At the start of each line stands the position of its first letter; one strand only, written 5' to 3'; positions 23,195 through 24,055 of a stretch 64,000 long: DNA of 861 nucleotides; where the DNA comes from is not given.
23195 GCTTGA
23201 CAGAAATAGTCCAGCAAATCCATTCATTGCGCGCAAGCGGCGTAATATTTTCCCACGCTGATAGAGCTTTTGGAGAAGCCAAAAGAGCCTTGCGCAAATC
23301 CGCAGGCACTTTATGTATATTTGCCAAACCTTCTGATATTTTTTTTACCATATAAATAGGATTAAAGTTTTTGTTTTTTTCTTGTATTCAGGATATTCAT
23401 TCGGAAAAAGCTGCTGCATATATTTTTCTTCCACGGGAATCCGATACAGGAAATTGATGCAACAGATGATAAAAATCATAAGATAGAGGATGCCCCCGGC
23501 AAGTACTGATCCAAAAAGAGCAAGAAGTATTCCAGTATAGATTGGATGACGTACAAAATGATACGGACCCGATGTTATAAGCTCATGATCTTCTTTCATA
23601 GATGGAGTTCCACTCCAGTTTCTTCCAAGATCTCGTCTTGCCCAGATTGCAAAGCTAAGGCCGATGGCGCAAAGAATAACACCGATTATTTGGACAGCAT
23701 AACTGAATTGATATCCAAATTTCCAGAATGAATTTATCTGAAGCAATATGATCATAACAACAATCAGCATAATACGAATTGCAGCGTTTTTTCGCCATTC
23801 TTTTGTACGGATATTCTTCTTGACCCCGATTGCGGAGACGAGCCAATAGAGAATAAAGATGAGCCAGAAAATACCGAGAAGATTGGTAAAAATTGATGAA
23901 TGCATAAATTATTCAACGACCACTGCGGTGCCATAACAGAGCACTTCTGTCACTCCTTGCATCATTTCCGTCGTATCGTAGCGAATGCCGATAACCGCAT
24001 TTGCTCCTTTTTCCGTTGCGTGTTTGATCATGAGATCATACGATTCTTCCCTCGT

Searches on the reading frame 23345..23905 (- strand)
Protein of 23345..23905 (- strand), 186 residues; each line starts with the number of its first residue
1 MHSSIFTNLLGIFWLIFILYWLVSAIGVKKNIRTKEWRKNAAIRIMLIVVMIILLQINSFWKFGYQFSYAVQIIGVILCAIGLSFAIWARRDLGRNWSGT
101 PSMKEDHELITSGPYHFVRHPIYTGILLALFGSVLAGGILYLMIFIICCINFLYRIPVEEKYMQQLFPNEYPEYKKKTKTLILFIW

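Call 56: search_protein_families(library=pfam, proteins=[window:23345-23905:-], max_evalue=0.001)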
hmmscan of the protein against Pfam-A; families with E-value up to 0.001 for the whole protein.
window:23345-23905:- (186 aa): 2 families
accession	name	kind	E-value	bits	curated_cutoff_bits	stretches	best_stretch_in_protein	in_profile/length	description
PF04191.18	PEMT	-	1.1e-15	58.4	25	1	73-169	4-104/105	Phospholipid methyltransferase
PF04140.19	ICMT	-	2.1e-15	57.4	24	1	77-165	3-95/95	Isoprenylcysteine carboxyl methyltransferase (ICMT) family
